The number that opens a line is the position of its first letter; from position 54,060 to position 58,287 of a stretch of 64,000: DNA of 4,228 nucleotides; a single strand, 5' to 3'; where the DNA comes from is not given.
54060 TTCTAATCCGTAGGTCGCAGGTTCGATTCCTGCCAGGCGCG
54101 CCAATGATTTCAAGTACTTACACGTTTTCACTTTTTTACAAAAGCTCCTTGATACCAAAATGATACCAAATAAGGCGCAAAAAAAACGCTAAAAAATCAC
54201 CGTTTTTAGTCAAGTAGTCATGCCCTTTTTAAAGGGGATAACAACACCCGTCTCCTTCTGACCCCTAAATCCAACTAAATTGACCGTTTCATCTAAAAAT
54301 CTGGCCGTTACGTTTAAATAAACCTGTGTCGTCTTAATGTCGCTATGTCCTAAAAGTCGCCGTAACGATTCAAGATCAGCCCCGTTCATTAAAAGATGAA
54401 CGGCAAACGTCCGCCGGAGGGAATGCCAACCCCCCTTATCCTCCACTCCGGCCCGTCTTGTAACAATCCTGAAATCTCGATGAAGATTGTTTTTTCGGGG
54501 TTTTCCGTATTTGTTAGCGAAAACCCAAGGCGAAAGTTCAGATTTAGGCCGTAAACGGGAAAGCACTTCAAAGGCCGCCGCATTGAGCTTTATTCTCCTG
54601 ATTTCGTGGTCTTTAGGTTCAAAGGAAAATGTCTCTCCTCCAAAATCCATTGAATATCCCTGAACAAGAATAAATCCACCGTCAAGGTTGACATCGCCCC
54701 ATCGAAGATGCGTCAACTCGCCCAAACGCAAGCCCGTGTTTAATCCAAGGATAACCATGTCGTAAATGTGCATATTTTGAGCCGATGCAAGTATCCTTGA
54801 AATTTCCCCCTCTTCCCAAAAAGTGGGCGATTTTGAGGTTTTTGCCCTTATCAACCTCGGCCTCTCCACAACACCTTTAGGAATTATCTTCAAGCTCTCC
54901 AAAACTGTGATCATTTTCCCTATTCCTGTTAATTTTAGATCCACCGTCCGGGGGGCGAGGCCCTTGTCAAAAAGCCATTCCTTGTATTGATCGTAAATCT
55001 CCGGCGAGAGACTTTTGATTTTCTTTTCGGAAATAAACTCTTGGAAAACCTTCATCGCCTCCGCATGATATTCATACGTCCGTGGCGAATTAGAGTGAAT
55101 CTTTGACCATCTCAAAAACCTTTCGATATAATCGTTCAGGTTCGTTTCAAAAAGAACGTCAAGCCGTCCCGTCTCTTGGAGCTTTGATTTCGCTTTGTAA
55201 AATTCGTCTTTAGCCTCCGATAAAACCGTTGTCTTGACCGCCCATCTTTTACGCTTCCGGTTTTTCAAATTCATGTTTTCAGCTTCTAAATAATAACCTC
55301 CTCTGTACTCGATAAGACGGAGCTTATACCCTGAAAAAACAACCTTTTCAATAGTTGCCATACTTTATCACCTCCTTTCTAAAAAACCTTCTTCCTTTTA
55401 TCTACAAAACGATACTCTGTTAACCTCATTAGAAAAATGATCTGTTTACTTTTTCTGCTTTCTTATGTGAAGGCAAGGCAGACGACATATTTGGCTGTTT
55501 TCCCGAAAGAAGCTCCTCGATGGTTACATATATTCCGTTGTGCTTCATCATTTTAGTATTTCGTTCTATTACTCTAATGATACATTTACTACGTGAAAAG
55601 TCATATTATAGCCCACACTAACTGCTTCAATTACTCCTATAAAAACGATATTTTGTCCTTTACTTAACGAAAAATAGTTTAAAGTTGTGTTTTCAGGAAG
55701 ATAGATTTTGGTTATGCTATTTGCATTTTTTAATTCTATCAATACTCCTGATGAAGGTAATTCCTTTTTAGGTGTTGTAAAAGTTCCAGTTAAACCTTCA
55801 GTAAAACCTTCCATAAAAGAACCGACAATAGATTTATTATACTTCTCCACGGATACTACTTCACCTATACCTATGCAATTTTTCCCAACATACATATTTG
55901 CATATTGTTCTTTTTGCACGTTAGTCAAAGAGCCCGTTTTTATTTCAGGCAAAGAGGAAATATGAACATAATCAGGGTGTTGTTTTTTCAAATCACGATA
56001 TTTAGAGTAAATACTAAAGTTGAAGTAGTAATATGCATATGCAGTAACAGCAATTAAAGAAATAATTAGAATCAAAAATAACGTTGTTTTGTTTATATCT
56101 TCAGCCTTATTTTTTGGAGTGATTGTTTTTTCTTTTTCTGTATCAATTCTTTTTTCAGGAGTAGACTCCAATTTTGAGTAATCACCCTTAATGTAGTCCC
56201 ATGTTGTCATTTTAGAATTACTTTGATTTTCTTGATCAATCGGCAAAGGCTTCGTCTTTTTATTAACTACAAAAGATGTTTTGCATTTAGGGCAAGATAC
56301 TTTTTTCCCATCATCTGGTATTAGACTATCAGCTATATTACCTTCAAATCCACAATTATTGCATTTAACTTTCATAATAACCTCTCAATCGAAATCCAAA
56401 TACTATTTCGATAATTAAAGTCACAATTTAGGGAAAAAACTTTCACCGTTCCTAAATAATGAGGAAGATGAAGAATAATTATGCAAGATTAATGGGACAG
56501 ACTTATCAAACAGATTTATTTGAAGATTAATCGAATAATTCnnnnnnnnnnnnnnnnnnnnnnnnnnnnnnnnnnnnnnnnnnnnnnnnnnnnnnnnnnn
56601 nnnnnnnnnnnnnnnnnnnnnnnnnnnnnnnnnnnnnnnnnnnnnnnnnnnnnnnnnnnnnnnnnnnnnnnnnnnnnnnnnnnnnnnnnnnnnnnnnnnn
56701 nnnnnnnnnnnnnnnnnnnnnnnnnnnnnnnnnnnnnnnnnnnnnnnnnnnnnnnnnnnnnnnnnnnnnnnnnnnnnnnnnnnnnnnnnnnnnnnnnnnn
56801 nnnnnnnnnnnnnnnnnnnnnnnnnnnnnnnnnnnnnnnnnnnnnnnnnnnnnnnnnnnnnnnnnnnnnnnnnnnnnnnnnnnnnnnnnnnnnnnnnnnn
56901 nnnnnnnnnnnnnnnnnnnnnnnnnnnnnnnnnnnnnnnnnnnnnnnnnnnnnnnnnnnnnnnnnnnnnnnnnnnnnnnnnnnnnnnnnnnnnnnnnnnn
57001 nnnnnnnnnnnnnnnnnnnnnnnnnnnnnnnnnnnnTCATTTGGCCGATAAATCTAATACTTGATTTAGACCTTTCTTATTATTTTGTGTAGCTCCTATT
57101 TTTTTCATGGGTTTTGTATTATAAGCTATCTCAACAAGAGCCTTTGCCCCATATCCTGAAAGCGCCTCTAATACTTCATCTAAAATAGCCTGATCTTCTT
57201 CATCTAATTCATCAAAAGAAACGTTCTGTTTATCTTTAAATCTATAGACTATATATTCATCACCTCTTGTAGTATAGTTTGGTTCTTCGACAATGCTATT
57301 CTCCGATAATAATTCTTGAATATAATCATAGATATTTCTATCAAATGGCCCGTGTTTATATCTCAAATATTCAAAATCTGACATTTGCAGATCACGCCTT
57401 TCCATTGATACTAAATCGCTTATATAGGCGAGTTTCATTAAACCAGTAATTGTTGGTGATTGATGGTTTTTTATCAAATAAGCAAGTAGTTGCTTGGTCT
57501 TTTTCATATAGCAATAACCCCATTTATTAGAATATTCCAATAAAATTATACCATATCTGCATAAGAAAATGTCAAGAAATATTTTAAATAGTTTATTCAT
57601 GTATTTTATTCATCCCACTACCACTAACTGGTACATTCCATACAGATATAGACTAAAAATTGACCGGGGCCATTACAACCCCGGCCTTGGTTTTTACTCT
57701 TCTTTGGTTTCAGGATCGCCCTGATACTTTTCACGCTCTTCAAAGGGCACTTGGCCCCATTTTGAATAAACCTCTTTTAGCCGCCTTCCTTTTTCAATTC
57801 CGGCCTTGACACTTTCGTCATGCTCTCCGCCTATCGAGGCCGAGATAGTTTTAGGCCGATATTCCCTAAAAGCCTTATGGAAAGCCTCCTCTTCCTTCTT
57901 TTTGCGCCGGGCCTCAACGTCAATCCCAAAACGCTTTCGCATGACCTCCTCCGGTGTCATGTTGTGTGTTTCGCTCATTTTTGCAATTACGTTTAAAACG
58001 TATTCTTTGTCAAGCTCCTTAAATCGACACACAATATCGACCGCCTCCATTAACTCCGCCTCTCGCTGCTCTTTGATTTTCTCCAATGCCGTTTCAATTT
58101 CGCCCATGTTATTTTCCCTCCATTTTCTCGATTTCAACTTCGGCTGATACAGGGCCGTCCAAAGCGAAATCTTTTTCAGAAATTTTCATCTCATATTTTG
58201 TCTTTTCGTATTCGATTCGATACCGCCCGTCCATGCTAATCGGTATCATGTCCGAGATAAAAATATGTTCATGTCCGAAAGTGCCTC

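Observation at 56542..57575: Autonomous two-gene unit: Panacea (DUF4065)-type protein translationally coupled to an unrecognisable Cys/His-rich 164-aa protein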

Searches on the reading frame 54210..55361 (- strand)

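Call 5: search_protein_families(library=phrogs, proteins=[window:54210-55361:-], max_evalue=0.01)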
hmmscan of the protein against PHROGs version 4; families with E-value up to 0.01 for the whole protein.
window:54210-55361:- (383 aa): 7 families
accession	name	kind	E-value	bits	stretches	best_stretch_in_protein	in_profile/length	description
phrog_1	-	integration and excision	2.7e-48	166.6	1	20-362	121-447/611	integrase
phrog_216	-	integration and excision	4.7e-33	115.5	1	173-365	48-238/301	integrase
phrog_7269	-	integration and excision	3.2e-11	44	1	311-368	29-86/89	integrase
phrog_7685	-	integration and excision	3.1e-07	31.2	1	253-362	127-234/240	integrase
phrog_23271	-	unknown function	6.7e-06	27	1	313-356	12-55/67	-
phrog_26960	-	unknown function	0.00083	20.6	1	23-126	20-122/146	-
phrog_34557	-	integration and excision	0.0011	19.7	1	284-362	101-177/183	integrase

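Call 66: search_protein_families(library=pfam, proteins=[window:54210-55361:-], max_evalue=0.001)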
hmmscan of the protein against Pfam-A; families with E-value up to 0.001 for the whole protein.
window:54210-55361:- (383 aa): 3 families
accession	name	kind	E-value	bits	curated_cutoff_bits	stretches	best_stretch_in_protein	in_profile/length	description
PF00589.27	Phage_integrase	-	2e-26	93.2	27.1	1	184-352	5-169/172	Phage integrase family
PF13495.12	Phage_int_SAM_4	-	1.1e-05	26.1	27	1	80-146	3-70/85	Phage integrase, N-terminal SAM-like domain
PF13102.12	Phage_int_SAM_5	-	0.0002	22.1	22.3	1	74-151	1-79/98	Phage integrase SAM-like domain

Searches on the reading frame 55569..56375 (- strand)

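Call 3: search_protein_families(library=pfam, proteins=[window:55569-56375:-], max_evalue=1)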
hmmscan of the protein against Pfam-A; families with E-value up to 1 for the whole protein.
window:55569-56375:- (268 aa): 12 families
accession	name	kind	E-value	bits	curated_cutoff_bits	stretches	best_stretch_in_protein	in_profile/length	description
PF13717.11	Zn_ribbon_4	-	4e-12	46.3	30.3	1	1-35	1-35/36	zinc-ribbon domain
PF13719.11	Zn_ribbon_5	-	0.00042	20.4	29.3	1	1-37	1-37/37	zinc-ribbon domain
PF14283.11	CD1107-like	-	0.019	15.3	26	1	73-120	109-152/158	Mobile element protein CD1107-like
PF14880.11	COX14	-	0.019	15.2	25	1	104-133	18-47/59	Cytochrome oxidase c assembly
PF15777.11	Anti-TRAP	-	0.022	15.2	32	1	3-33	11-38/59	Tryptophan RNA-binding attenuator protein inhibitory protein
PF11712.13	Vma12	-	0.035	14.5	25.5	1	37-119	23-96/137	Endoplasmic reticulum-based factor for assembly of V-ATPase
PF09723.15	Zn_ribbon_8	-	0.037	14.5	34.4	1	4-33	7-34/41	Zinc ribbon domain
PF14569.12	zf-UDP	-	0.051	14.1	27.1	1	3-51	28-76/78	Zinc-binding RING-finger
PF20120.5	DUF6510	-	0.14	12.5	26.4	1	2-36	26-62/86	Family of unknown function (DUF6510)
PF24441.1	DUF7560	-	0.16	12.1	27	1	26-41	6-21/44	Family of unknown function (DUF7560)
PF01155.25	HypA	-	0.2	12.1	28.9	1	2-40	70-101/112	Hydrogenase/urease nickel incorporation, metallochaperone, hypA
PF13248.11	Zn_ribbon_3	-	0.22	11.5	27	0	25-35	2-11/26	zinc-ribbon domain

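Call 5: search_protein_families(library=phrogs, proteins=[window:55569-56375:-], max_evalue=0.01)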
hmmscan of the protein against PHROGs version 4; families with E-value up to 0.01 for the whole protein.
window:55569-56375:- (268 aa): 1 family
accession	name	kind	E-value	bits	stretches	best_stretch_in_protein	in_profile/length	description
phrog_10675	-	unknown function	0.0076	17.4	0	151-224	21-92/98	-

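Call 6: search_protein_families(library=padloc, proteins=[window:55569-56375:-], max_evalue=1)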
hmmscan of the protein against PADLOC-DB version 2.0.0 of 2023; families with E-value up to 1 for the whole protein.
window:55569-56375:- (268 aa): 0 families

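Call 30: search_protein_families(library=ncbifam, proteins=[window:55569-56375:-], max_evalue=0.1)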
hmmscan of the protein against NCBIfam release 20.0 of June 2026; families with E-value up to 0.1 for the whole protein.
window:55569-56375:- (268 aa): 6 families
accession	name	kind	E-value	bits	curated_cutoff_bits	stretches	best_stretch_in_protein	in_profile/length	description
TIGR02098.1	MJ0042_CXXC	domain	1.3e-05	24.8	20.9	1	1-37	1-37/38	MJ0042-type zinc finger domain-containing protein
NF041070.1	carrier_LysW_Arch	domain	0.0029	17.6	75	1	1-41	1-39/57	alpha-aminoadipate/glutamate carrier protein LysW/ArgW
NF047991.1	RP671aFamTckup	equivalog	0.0048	16.9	120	1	72-132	11-68/80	RP671a family tick cell line-upregulated protein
NF001976.0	PRK00762.1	equivalog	0.046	13.5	146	0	2-36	70-104/124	hydrogenase maturation nickel metallochaperone HypA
NF047981.1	RC1041_fam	subfamily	0.07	12.9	90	0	75-133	2-57/57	RC1041 family protein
NF011481.0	PRK14890.1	equivalog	0.077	13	61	0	4-12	52-60/61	putative Zn-ribbon RNA-binding protein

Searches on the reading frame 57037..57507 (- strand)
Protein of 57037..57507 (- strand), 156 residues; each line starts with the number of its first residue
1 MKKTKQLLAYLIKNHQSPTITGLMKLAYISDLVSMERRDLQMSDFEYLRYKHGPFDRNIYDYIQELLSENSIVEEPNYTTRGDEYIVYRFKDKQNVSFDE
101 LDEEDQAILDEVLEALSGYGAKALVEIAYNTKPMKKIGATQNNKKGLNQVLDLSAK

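Call 3: search_protein_families(library=pfam, proteins=[window:57037-57507:-], max_evalue=1)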
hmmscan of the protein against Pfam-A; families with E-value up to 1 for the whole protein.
window:57037-57507:- (156 aa): 1 family
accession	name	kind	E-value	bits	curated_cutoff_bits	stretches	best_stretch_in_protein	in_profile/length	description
PF13274.11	SocA_Panacea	-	9.3e-15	56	25.7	1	23-132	1-110/113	Antitoxin SocA-like, Panacea domain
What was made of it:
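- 57037..57507 (-): panA: a 156-aa protein consisting of a Panacea (DUF4065) domain alone; the predicted antitoxin. PF13274 at E = 9.3e-15, 56 bits against a cutoff of 25.7 (call 3).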

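Call 5: search_protein_families(library=phrogs, proteins=[window:57037-57507:-], max_evalue=0.01)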
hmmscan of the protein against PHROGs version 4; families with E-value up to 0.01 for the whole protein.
window:57037-57507:- (156 aa): 4 families
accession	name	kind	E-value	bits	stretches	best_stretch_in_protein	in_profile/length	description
phrog_1281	-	unknown function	8.4e-13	49.4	1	1-137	7-129/195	-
phrog_10390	-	unknown function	1.6e-05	25.6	1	4-137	151-273/299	-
phrog_14939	-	unknown function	0.00028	21.2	1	25-114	26-114/313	-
phrog_3658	-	unknown function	0.0072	17.7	0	3-36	6-40/91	-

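Call 6: search_protein_families(library=padloc, proteins=[window:57037-57507:-], max_evalue=1)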
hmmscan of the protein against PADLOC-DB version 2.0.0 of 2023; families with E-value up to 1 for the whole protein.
window:57037-57507:- (156 aa): 3 families
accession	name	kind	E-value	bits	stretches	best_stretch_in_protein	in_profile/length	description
PDLC04505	PDC-M19A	-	6.6e-07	27.1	1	2-142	3-127/294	-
PDLC02990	DarG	-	0.00082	16.9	1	2-138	162-291/329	-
PDLC03184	Specificity_I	-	0.0028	14.4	1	20-134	430-540/554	Type I specificity subunit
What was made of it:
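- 57037..57507 (-): It also matches phrog_1281 (call 5) and gives weak PADLOC hits to PDC-M19A and DarG (call 6).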

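Call 30: search_protein_families(library=ncbifam, proteins=[window:57037-57507:-], max_evalue=0.1)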
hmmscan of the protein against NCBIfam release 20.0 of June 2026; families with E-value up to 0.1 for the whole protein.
window:57037-57507:- (156 aa): 0 families

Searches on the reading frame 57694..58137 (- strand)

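Call 3: search_protein_families(library=pfam, proteins=[window:57694-58137:-], max_evalue=1)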
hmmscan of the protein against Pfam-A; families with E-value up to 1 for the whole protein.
window:57694-58137:- (147 aa): 2 families
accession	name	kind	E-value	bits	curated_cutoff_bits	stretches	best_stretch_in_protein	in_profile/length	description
PF19165.5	DUF5847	-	0.023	14.1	27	1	8-74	294-360/409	Family of unknown function (DUF5847)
PF11304.13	DUF3106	-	0.057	14.3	24.3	0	15-94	16-92/104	Protein of unknown function (DUF3106)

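Call 5: search_protein_families(library=phrogs, proteins=[window:57694-58137:-], max_evalue=0.01)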
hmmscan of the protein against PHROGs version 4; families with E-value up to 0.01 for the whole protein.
window:57694-58137:- (147 aa): 0 families

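Call 6: search_protein_families(library=padloc, proteins=[window:57694-58137:-], max_evalue=1)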
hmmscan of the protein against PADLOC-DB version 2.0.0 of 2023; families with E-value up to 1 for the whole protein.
window:57694-58137:- (147 aa): 0 families

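Call 30: search_protein_families(library=ncbifam, proteins=[window:57694-58137:-], max_evalue=0.1)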
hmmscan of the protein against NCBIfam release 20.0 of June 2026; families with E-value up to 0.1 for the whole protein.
window:57694-58137:- (147 aa): 1 family
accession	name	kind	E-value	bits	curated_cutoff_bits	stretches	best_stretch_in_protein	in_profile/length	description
NF001055.0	PRK00117.2-5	equivalog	0.0024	17.9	129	1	39-110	83-153/157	recombination regulator RecX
